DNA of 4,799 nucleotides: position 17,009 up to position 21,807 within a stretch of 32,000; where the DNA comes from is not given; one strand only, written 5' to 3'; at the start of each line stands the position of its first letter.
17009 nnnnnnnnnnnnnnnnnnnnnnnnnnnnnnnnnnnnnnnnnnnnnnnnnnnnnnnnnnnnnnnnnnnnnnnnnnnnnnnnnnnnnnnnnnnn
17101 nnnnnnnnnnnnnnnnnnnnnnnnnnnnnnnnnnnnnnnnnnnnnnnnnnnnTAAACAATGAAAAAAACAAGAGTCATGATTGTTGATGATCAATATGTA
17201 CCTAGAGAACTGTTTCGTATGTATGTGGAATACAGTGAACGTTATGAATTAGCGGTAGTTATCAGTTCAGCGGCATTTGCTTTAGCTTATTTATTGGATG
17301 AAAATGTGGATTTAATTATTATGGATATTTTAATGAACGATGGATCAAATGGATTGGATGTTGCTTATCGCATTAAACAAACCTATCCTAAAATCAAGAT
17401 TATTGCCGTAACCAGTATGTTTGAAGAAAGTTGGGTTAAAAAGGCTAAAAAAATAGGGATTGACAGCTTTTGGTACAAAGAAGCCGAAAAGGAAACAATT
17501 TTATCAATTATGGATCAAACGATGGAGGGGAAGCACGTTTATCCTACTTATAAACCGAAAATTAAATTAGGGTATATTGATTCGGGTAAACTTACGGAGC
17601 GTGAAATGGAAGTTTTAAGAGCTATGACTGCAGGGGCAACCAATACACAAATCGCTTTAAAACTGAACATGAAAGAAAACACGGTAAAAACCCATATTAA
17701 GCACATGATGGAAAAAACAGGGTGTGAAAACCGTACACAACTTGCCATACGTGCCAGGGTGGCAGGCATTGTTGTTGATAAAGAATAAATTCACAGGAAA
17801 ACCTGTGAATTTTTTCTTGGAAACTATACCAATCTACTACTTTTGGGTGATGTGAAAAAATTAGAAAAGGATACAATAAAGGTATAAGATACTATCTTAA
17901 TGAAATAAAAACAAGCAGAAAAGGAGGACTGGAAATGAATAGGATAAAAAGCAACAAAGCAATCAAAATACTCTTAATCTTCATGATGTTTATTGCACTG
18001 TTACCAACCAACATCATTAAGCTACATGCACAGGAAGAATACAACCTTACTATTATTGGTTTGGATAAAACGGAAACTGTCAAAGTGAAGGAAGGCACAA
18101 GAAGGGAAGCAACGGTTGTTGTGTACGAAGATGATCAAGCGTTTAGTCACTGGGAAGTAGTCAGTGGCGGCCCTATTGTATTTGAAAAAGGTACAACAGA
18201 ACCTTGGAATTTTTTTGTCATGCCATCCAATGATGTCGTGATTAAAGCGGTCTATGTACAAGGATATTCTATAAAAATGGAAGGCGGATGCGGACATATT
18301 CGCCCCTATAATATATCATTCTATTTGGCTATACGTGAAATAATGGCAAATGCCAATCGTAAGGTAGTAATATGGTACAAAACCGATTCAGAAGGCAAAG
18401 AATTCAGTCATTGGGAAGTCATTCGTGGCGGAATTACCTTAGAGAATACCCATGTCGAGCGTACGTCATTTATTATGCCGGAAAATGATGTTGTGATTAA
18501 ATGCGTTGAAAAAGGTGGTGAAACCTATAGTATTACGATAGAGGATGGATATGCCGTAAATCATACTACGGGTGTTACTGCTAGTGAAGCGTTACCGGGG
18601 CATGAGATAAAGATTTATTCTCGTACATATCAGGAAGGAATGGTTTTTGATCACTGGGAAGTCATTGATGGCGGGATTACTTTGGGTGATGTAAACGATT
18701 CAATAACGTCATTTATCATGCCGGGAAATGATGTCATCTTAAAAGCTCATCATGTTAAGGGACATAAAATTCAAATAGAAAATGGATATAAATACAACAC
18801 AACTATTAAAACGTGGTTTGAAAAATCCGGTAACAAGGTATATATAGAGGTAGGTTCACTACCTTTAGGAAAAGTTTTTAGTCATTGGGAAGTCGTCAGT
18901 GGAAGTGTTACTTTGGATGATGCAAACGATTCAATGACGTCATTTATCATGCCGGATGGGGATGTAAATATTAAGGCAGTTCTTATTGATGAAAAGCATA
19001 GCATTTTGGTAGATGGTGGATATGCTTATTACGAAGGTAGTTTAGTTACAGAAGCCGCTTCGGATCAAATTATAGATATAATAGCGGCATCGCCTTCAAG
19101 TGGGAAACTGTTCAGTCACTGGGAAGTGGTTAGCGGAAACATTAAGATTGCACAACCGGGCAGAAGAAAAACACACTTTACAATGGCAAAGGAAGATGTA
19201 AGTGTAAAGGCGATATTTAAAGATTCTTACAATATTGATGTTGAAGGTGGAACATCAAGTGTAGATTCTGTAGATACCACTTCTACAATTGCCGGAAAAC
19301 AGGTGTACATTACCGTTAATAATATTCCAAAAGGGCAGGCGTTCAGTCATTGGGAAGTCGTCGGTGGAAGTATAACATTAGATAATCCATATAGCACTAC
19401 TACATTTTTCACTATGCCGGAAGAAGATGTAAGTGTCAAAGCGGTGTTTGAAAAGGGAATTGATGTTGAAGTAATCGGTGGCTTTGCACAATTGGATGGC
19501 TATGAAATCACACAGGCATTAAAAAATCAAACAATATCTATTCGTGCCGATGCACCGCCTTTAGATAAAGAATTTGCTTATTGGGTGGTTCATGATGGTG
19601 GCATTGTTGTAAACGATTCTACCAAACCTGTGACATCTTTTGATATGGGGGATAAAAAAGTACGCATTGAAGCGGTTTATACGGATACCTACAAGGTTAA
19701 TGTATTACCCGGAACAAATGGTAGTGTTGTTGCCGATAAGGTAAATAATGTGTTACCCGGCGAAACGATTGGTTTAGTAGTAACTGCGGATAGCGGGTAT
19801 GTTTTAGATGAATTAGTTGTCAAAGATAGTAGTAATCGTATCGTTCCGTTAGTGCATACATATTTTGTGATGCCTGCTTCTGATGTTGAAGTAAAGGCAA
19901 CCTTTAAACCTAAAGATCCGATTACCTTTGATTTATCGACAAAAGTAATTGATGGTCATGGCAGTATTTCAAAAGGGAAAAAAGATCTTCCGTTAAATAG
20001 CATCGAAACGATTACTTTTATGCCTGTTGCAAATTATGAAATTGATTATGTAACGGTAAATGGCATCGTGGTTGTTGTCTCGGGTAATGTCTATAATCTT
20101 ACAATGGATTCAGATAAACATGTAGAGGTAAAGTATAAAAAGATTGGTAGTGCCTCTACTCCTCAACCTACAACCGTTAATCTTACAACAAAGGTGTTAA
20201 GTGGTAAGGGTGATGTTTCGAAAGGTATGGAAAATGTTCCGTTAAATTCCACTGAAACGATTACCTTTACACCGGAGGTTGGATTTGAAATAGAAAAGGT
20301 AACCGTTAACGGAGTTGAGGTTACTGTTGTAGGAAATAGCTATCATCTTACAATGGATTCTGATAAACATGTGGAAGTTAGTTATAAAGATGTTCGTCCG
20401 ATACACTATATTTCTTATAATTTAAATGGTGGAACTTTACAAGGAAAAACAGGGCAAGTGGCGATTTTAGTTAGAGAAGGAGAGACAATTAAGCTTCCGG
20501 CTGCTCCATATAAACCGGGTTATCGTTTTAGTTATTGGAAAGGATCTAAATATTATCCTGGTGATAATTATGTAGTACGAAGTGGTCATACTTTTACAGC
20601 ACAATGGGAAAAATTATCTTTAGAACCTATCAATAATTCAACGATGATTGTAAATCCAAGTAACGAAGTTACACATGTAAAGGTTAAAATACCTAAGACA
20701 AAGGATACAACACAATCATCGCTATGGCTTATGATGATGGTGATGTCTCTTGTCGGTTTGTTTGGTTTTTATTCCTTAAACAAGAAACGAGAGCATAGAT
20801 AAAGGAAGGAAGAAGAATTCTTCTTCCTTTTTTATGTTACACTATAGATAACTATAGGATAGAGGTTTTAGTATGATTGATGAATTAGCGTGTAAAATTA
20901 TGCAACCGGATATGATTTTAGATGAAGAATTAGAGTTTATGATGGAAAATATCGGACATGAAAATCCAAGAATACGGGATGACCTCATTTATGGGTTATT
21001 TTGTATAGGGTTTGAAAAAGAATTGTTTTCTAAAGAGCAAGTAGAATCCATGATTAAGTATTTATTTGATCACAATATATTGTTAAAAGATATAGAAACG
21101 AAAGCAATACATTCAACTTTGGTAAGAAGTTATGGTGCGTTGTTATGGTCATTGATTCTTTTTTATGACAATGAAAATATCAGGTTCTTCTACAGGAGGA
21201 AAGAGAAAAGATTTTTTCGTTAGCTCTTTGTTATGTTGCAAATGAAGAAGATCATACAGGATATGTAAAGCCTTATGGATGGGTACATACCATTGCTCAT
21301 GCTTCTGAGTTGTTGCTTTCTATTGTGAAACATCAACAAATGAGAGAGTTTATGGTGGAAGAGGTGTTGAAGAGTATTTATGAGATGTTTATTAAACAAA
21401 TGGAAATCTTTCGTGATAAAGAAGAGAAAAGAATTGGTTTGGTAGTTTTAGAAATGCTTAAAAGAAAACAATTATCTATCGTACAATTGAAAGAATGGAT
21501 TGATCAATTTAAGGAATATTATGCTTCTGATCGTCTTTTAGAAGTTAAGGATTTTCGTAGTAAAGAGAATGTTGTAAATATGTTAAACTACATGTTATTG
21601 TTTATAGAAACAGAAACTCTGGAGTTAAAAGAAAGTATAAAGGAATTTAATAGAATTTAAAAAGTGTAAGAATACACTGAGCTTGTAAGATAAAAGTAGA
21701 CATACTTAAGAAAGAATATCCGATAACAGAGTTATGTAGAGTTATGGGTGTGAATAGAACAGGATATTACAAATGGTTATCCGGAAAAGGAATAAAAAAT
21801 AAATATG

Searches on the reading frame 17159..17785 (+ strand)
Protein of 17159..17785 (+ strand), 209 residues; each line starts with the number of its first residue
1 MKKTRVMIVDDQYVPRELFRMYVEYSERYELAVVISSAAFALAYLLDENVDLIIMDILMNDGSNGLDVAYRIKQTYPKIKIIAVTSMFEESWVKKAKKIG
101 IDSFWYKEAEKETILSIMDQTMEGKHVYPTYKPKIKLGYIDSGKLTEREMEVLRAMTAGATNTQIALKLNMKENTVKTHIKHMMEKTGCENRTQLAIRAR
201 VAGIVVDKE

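Call 3: search_protein_families(library=pfam, proteins=[window:17159-17785:+], max_evalue=1)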
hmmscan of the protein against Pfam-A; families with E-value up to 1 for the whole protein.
window:17159-17785:+ (209 aa): 11 families
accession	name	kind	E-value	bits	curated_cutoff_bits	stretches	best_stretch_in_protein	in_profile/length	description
PF00196.25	GerE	-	1.6e-18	66.5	23.5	1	145-198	3-56/57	Bacterial regulatory proteins, luxR family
PF00072.30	Response_reg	-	2.1e-17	63.7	30.2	1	6-117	1-109/111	Response regulator receiver domain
PF08281.18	Sigma70_r4_2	-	0.00021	21.3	25.7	1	144-182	10-49/54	Sigma-70, region 4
PF13412.12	HTH_24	-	0.00043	20.2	21.9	1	157-186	15-44/48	Winged helix-turn-helix DNA-binding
PF14493.12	HTH_40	-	0.0032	18.2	27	1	152-186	5-39/89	Helix-turn-helix domain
PF13384.12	HTH_23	-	0.012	15.9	24.6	1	148-190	6-47/50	Homeodomain-like domain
PF04545.22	Sigma70_r4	-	0.029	14.3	24.1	1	144-186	4-47/50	Sigma-70, region 4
PF14947.12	HTH_45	-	0.052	14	25.5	1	150-187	9-47/77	Winged helix-turn-helix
PF17469.8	GP68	-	0.069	13.7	25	1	152-186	20-54/76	Gp68-like predicted RNA polymerase component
PF10042.14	DUF2278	-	0.074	13.4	25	1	104-164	59-119/206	Uncharacterized conserved protein (DUF2278)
PF20274.4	cREC_REC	-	0.17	13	27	1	18-77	11-63/88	Cyclic-phosphate processing Receiver domain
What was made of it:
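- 17159..17788 (+): NarL/LuxR-type response regulator (REC + GerE HTH). Pfam Response_reg 2e-17 and GerE 2e-18 (call 3).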

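Call 4: search_protein_families(library=ncbifam, proteins=[window:17159-17785:+], max_evalue=1)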
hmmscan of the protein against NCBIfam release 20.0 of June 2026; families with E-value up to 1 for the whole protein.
window:17159-17785:+ (209 aa): 82 families (the best 25 are shown)
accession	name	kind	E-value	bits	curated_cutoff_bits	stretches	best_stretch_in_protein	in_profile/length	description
NF007935.0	PRK10651.1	equivalog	3.3e-22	78.7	250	1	3-197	6-208/216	two-component system response regulator NarL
NF011896.0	PRK15369.1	equivalog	7.5e-21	74.7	242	1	1-200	1-205/211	two component system response regulator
NF047785.1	respo_reg_MadR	equivalog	1.7e-20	73.3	300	1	5-203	2-207/209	MadR family response regulator transcription factor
NF007708.0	PRK10403.1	equivalog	1.6e-19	70.2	343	1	4-193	7-202/215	nitrate/nitrite response regulator protein NarP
NF052445.1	RespRegMctR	equivalog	4.5e-19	68.7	300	1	4-195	2-195/205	two-component system response regulator MctR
NF007403.0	PRK09935.1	equivalog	7.5e-17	61.6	271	1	1-195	1-200/210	fimbria biosynthesis transcriptional regulator FimZ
NF041830.1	RR_TF_ErdR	exception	2.4e-16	60.1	390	1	33-197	33-203/213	response regulator transcription factor ErdR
NF007419.0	PRK09958.1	equivalog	5.7e-15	55.4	251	1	6-195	3-194/204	acid-sensing system DNA-binding response regulator EvgA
NF007505.1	PRK10100.1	equivalog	2.3e-14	53.6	250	1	49-196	41-196/204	biofilm master transcriptional regulator CsgD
NF006900.1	PRK09390.1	equivalog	5e-14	52.3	255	1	3-195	4-193/203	response regulator FixJ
NF007018.1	PRK09483.1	equivalog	2.1e-13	50.4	280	1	5-200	3-207/217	UvrY/SirA/GacA family response regulator transcription factor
NF007685.0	PRK10360.1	equivalog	5.5e-13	49.2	258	1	5-198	3-191/196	response regulator transcription factor UhpA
NF041367.1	CheY_Halo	equivalog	2.3e-12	47.3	200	1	6-120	1-112/114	chemotaxis protein CheY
NF052366.1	photon_PedR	equivalog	4.6e-11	42.7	120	1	144-198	2-56/74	photosynthetic electron transport-dependent transcriptional regulator PedR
TIGR03020.2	EpsA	equivalog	3e-10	40.1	170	1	142-198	188-244/247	XrtB/PEP-CTERM-associated transcriptional regulator EpsA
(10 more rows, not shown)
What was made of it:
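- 17159..17788 (+): NCBIfam NarL-like (call 4).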

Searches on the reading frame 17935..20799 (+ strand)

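Call 47: search_protein_families(library=pfam, proteins=[window:17935-20799:+], max_evalue=0.001)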
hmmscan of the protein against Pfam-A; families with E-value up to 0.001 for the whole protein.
window:17935-20799:+ (955 aa): 2 families
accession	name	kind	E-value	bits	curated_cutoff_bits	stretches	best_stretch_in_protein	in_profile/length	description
PF18998.6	Flg_new_2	-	2.2e-55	185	23.6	4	586-660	1-72/73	Divergent InlB B-repeat domain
PF09479.16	Flg_new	-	1e-07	32.4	27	1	826-890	3-65/65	Listeria-Bacteroides repeat domain (List_Bact_rpt)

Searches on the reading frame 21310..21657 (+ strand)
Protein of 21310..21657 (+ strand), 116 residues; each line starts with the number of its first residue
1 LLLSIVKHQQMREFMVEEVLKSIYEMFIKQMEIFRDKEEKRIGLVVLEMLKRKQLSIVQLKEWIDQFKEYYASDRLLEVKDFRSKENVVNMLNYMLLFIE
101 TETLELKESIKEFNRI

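Call 47: search_protein_families(library=pfam, proteins=[window:21310-21657:+], max_evalue=0.001)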
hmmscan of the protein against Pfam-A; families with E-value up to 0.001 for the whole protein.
window:21310-21657:+ (116 aa): 1 family
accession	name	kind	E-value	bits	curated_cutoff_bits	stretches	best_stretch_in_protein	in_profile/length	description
PF10978.13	DUF2785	-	6.3e-07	29.7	25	1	2-93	78-170/174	Protein of unknown function (DUF2785)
